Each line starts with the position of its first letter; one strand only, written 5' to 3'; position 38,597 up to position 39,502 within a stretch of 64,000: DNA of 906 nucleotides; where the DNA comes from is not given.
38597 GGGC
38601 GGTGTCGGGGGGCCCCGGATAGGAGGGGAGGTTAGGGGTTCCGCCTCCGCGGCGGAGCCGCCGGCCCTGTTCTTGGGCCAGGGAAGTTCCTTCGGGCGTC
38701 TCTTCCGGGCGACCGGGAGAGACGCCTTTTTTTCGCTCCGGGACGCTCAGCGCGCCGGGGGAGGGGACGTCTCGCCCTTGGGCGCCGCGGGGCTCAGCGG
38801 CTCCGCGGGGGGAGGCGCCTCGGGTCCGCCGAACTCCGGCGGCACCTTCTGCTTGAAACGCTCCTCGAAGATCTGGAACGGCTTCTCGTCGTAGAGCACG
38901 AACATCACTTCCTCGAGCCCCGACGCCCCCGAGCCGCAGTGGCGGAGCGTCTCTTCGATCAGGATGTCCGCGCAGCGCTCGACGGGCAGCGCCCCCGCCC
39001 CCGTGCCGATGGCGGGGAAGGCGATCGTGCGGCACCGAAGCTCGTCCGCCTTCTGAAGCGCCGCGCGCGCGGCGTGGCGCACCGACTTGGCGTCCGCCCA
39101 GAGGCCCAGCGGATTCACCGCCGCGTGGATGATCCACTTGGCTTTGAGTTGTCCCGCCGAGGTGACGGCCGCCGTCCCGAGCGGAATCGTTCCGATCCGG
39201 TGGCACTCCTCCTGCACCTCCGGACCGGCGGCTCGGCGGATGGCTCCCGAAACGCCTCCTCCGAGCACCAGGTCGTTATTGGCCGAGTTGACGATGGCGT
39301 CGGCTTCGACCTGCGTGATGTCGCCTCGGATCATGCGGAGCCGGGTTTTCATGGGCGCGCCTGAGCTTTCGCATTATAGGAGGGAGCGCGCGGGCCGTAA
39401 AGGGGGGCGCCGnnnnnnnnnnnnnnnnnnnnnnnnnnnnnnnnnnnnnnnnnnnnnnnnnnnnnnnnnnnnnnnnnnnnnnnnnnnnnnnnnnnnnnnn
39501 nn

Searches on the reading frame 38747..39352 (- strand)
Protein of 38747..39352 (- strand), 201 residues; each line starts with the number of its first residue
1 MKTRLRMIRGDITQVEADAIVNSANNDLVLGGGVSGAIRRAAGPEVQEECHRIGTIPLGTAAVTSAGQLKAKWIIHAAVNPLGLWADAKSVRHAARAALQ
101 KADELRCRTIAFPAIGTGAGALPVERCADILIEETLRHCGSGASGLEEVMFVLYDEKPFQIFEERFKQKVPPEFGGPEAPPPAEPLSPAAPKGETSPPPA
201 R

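Call 5: search_protein_families(library=pfam, proteins=[window:38747-39352:-], max_evalue=0.01)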
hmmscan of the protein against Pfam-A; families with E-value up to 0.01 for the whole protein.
window:38747-39352:- (201 aa): 1 family
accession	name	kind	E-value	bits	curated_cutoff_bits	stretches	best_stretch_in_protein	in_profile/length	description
PF01661.27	Macro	-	3.3e-32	111.3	22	1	21-130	1-117/118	Macro domain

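Call 6: search_protein_families(library=ncbifam, proteins=[window:38747-39352:-], max_evalue=0.01)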
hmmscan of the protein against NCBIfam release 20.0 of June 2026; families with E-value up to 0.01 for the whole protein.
window:38747-39352:- (201 aa): 12 families
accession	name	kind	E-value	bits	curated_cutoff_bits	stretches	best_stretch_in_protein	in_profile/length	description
NF001664.0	PRK00431.1-6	equivalog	8.4e-41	139.2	200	1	3-168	2-171/173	O-acetyl-ADP-ribose deacetylase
NF001667.0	PRK00431.2-3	equivalog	3.6e-40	137.6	252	1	5-170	10-177/182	ADP-ribose-binding protein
NF001668.0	PRK00431.2-4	equivalog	1.4e-36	125.9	278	1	6-169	52-215/220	ADP-ribose-binding protein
NF001663.0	PRK00431.1-4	equivalog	4.4e-35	121.2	285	1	4-169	8-178/180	ADP-ribose-binding protein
NF001660.0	PRK00431.1-1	equivalog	5.3e-34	117.3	271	1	1-168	1-173/177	O-acetyl-ADP-ribose deacetylase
NF009880.0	PRK13341.1-1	equivalog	4e-32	111.3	891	1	4-167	428-598/599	AAA family ATPase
NF001665.0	PRK00431.2-1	equivalog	6.3e-31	107.3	315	1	4-167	9-172/177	ADP-ribose-binding protein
NF001666.0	PRK00431.2-2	equivalog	9e-31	107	246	1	5-163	3-159/164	ADP-ribose-binding protein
NF001661.0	PRK00431.1-2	equivalog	7.7e-25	87.8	291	1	4-163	2-168/179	O-acetyl-ADP-ribose deacetylase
NF001662.0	PRK00431.1-3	equivalog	1e-23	84.1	215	1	2-166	2-181/185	[protein ADP-ribosylglutamate] hydrolase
NF003163.0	PRK04143.1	equivalog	6.6e-18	65.1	272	1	3-168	83-262/265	protein-ADP-ribose hydrolase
NF048014.1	antitoxin_DarG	equivalog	5.6e-06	25.9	250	1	6-137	2-136/338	type II toxin-antitoxin system antitoxin DNA ADP-ribosyl glycohydrolase DarG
